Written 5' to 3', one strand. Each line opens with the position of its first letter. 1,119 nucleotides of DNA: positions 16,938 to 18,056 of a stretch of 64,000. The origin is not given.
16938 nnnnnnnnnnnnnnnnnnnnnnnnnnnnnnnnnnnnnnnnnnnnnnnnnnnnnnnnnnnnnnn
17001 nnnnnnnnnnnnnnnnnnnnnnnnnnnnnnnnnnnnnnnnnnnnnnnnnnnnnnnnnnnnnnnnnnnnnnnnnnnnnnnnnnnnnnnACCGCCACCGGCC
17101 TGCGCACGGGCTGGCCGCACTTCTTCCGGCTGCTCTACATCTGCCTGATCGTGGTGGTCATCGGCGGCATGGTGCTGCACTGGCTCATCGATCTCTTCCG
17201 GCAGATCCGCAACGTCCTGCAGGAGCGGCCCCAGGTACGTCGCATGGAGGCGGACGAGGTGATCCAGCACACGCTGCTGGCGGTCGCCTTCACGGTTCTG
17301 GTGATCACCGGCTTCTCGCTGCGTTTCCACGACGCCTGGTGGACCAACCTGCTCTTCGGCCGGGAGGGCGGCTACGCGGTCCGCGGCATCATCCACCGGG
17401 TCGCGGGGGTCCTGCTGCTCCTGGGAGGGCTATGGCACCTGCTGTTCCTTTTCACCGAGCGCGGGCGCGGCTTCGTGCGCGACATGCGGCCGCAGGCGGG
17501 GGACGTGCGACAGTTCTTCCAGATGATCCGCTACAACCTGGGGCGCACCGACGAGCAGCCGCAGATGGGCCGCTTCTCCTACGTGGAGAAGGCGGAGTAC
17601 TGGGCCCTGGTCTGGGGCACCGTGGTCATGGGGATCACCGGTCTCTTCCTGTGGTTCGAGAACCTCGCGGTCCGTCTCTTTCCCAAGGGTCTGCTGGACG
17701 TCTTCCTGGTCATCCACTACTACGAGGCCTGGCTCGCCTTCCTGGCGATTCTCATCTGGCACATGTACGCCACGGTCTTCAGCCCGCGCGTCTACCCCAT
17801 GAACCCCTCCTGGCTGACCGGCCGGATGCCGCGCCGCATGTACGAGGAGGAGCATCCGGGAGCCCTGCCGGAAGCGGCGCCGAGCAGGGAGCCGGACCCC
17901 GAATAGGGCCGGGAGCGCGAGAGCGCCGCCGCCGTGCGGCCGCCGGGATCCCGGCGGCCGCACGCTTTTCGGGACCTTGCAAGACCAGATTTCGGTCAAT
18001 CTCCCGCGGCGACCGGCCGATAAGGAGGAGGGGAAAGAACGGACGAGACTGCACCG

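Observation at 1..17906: Multiheme cytochrome cluster that looks like a complete extracellular-electron-transfer conduit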

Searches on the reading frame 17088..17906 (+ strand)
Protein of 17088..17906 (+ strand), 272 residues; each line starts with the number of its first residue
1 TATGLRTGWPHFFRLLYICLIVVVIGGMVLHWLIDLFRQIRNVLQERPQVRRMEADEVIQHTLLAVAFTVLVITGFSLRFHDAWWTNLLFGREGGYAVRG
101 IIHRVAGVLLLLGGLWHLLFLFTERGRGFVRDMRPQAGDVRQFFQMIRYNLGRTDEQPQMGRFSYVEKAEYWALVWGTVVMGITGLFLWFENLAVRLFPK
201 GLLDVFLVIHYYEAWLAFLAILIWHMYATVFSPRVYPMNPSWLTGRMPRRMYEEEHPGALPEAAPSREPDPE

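Call 89: search_solved_structures(query=window:17088-17906:+, max_evalue=1, show_alignments=2)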
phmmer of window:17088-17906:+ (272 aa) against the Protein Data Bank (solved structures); distinct sequences matched with E-value up to 1: 1.
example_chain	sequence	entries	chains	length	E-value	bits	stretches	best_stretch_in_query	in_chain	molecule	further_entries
1kqf_C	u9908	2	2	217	2.5e-07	33.8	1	60-259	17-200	FORMATE DEHYDROGENASE, NITRATE-INDUCIBLE, CYTOCHROME B556(FDN) SUBUNIT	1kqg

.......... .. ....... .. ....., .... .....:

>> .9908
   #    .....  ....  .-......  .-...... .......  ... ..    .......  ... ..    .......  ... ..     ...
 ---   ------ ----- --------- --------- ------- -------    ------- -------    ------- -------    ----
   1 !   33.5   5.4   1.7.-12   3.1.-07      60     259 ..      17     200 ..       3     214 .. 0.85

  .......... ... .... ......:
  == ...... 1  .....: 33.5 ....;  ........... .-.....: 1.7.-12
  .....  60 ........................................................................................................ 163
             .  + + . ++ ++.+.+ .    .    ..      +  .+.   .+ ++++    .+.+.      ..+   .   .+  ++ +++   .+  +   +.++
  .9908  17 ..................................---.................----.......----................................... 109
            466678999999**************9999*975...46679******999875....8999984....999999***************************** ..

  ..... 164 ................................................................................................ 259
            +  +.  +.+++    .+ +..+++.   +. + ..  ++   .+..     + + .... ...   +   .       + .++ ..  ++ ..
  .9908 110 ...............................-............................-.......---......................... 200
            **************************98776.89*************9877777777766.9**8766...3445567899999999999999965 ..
